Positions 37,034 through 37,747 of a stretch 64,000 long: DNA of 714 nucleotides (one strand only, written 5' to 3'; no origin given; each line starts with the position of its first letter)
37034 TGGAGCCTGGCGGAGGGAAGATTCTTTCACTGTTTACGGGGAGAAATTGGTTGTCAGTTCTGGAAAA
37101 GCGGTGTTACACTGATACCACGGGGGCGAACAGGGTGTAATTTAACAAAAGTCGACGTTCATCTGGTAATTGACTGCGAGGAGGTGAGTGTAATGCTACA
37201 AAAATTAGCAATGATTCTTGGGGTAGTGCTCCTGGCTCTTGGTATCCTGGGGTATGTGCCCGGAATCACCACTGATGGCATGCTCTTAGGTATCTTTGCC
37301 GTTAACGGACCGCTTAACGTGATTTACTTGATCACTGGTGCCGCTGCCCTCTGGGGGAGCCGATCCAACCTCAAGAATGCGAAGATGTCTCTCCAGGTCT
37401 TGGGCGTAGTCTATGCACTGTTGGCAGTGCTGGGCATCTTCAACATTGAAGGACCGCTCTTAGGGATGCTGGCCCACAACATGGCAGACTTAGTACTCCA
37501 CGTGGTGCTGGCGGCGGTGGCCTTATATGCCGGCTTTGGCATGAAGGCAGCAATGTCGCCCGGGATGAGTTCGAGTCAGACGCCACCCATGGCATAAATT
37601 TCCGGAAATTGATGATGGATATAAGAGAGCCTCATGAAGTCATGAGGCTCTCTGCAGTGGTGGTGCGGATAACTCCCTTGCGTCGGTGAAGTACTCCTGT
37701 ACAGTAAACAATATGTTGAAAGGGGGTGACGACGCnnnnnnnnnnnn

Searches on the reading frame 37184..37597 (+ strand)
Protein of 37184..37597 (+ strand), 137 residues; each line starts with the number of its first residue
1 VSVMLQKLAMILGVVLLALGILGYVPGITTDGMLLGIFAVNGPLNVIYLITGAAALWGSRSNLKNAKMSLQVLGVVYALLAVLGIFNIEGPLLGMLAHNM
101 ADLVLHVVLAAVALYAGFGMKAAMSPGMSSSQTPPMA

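Call 3: search_protein_families(library=pfam, proteins=[window:37184-37597:+], max_evalue=1)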
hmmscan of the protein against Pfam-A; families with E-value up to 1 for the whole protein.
window:37184-37597:+ (137 aa): 2 families
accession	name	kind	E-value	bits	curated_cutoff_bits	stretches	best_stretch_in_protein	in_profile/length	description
PF14325.12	DUF4383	-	1.4e-20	74.2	27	1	6-118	1-124/125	Domain of unknown function (DUF4383)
PF25592.1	DUF7937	-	0.26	10.5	31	1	40-115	314-390/402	Domain of unknown function (DUF7937)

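Call 4: search_protein_families(library=ncbifam, proteins=[window:37184-37597:+], max_evalue=1)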
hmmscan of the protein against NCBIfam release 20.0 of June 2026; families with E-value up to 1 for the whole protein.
window:37184-37597:+ (137 aa): 2 families
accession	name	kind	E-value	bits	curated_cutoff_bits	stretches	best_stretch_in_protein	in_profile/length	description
NF042414.1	CLC_0170_fam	subfamily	0.18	11.8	30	0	6-25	33-52/56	CLC_0170 family protein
NF046005.2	near_gluc_PtsG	equivalog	0.2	11.9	45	1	64-88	59-83/85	MPN207a family PTS transporter accessory protein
